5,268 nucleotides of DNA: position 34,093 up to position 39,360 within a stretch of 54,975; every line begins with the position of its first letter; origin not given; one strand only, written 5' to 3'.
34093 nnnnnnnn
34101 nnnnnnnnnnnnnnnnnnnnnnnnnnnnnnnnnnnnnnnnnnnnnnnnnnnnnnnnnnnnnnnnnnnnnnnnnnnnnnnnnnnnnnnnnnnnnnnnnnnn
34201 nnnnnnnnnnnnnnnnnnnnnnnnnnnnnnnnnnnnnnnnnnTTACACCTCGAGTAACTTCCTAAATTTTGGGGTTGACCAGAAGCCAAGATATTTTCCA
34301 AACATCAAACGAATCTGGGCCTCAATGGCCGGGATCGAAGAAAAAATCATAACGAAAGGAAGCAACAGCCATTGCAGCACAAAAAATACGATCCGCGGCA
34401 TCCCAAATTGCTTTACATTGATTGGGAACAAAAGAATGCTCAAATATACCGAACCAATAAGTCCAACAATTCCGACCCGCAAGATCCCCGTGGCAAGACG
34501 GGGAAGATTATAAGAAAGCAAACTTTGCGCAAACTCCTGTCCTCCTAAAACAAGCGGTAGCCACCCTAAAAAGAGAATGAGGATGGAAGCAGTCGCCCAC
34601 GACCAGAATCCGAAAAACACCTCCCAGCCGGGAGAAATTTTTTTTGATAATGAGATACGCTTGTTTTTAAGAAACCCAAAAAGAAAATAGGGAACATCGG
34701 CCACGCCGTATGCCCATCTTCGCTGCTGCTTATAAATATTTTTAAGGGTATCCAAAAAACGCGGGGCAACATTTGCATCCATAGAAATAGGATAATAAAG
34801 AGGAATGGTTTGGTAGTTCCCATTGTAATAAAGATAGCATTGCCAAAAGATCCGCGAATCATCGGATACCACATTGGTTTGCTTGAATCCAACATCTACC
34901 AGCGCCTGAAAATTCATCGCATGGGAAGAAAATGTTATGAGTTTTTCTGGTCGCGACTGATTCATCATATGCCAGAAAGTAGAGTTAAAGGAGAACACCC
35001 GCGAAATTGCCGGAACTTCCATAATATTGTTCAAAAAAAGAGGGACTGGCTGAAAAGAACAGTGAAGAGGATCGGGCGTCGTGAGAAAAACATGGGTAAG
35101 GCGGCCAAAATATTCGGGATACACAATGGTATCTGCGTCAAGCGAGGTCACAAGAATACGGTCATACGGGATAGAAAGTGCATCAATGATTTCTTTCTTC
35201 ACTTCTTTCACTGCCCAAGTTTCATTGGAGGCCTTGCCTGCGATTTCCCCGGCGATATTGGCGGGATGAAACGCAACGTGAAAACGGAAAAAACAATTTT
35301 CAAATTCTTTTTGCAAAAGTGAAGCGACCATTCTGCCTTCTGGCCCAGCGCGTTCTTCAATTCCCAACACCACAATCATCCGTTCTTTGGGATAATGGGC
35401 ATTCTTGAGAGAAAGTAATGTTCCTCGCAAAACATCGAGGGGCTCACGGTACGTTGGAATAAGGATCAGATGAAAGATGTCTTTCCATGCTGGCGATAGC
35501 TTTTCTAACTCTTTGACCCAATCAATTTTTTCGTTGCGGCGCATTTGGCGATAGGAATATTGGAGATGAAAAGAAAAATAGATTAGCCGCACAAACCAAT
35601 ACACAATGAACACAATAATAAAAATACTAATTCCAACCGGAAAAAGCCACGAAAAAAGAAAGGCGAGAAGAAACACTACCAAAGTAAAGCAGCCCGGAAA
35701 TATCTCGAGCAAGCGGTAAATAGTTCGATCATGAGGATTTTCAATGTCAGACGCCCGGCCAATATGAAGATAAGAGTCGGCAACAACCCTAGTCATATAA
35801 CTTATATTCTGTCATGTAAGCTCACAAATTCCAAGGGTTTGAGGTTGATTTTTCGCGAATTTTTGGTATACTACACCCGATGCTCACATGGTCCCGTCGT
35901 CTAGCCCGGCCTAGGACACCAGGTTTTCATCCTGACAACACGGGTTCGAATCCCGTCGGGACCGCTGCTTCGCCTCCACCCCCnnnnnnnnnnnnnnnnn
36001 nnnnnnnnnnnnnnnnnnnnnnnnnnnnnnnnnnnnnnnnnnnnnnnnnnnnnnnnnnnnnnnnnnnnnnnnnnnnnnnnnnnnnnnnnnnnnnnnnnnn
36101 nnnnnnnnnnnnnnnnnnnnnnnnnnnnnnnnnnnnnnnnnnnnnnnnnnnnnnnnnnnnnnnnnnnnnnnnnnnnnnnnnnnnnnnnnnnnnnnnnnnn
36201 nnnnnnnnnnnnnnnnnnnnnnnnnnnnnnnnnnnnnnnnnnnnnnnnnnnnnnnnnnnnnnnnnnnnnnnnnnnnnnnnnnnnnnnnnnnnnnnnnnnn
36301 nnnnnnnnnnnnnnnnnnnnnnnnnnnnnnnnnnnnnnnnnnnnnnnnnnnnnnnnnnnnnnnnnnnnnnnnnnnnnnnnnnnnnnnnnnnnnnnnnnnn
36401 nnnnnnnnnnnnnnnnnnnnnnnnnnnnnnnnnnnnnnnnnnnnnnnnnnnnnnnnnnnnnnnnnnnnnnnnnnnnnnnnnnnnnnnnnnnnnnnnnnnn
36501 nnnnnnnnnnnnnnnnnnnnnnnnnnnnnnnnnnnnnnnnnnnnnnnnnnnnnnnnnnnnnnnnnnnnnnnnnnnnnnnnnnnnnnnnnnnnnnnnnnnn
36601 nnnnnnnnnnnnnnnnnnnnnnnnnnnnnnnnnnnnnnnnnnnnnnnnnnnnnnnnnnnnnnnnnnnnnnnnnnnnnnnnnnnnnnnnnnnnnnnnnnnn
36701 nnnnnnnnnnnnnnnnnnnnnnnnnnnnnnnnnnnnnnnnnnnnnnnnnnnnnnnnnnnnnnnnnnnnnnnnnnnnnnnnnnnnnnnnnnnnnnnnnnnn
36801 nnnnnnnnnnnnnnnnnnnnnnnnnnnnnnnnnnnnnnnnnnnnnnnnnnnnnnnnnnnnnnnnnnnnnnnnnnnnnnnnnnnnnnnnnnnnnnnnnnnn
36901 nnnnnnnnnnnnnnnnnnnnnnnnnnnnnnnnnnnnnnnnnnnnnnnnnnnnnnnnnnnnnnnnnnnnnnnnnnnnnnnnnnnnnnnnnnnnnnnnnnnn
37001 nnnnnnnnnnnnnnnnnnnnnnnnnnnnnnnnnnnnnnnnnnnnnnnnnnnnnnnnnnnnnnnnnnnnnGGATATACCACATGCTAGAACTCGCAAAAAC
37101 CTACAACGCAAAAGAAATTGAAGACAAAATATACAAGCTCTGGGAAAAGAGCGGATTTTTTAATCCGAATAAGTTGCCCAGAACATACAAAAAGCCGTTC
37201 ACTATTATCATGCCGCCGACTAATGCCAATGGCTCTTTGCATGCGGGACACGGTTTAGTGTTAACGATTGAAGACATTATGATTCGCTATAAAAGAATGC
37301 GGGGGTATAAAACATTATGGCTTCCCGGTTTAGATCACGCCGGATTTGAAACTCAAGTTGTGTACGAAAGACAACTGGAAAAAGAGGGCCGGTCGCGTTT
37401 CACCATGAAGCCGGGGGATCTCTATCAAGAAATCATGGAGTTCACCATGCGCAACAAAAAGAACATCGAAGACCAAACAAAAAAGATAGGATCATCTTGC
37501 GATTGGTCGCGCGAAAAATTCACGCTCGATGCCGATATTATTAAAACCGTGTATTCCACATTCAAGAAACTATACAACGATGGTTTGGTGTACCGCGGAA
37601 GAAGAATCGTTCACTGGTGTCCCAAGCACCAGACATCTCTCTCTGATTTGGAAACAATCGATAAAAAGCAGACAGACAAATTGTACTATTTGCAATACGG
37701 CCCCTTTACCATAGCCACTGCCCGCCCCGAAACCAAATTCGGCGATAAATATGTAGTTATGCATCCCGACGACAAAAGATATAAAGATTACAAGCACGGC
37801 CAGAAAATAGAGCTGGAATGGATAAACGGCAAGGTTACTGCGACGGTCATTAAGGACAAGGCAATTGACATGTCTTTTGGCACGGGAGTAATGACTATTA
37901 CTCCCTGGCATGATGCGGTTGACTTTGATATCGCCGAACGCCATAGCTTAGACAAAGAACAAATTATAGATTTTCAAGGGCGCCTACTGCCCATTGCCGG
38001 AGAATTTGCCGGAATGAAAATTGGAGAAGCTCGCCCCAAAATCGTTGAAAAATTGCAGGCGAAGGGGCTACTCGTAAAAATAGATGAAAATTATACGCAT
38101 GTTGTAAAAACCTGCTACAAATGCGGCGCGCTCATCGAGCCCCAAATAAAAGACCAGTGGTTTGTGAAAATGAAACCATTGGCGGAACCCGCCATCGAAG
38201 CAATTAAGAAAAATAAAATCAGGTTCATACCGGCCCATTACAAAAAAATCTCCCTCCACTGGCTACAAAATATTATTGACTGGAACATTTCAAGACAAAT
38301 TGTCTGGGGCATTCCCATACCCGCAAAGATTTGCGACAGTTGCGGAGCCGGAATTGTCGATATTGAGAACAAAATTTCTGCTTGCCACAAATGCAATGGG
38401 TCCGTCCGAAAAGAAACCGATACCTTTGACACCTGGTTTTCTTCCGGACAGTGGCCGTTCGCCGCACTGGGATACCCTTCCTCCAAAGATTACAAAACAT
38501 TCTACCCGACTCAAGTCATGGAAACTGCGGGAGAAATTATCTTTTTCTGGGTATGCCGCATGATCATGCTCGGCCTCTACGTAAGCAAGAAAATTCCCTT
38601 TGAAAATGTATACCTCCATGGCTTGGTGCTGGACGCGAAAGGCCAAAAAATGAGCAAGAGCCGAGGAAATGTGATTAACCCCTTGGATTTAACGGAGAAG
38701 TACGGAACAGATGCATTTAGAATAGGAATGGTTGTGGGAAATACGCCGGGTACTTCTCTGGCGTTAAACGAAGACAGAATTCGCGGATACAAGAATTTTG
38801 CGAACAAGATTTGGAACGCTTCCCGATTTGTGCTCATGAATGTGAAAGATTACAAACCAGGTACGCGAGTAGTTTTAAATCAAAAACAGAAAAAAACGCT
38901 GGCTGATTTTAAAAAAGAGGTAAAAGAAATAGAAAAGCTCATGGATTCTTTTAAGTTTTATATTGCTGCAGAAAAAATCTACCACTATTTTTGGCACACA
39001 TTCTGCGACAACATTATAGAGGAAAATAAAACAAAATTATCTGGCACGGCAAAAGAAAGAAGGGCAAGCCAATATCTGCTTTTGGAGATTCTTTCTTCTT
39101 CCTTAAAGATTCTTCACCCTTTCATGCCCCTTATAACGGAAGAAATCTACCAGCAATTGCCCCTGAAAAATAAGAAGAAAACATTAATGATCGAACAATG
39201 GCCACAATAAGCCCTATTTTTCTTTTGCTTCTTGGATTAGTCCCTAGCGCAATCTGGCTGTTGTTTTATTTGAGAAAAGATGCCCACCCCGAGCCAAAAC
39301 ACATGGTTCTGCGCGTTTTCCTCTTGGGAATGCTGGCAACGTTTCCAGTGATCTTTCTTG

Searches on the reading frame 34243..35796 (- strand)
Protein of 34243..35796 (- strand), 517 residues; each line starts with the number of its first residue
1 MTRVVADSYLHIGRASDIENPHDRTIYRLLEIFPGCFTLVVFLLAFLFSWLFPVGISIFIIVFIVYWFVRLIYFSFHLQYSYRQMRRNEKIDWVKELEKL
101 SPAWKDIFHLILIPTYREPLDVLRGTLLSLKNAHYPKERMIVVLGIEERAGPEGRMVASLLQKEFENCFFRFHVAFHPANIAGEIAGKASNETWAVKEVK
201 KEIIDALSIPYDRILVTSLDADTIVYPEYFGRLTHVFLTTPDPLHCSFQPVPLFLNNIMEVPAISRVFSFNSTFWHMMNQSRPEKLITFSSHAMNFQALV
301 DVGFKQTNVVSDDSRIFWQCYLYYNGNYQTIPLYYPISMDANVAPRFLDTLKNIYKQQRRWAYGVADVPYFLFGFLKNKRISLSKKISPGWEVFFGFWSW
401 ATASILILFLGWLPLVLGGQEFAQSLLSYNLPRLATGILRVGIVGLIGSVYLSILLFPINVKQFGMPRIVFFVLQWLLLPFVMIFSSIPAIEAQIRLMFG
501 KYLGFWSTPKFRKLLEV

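Call 22: search_protein_families(library=pfam, proteins=[window:34243-35796:-], max_evalue=0.001)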
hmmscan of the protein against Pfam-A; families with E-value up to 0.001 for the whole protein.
window:34243-35796:- (517 aa): 1 family
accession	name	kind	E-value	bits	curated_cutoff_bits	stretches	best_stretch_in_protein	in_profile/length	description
PF13632.12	Glyco_trans_2_3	-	4.1e-05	23.9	27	1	216-413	2-180/198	Glycosyl transferase family group 2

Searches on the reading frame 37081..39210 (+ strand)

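Call 71: search_protein_families(library=pfam, proteins=[window:37081-39210:+], max_evalue=0.00001)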
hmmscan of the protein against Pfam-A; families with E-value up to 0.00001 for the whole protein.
window:37081-39210:+ (709 aa): 3 families
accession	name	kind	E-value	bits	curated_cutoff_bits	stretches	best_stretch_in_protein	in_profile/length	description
PF00133.28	tRNA-synt_1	-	1.4e-118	396.7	22.7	1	16-554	1-404/414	tRNA synthetases class I (I, L, M and V)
PF08264.19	Anticodon_1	-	1.9e-25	89.9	25.1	1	606-708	4-105/148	Anticodon-binding domain of tRNA ligase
PF09334.17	tRNA-synt_1g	-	1e-21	77.6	20.1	1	49-190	10-133/391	tRNA synthetases class I (M)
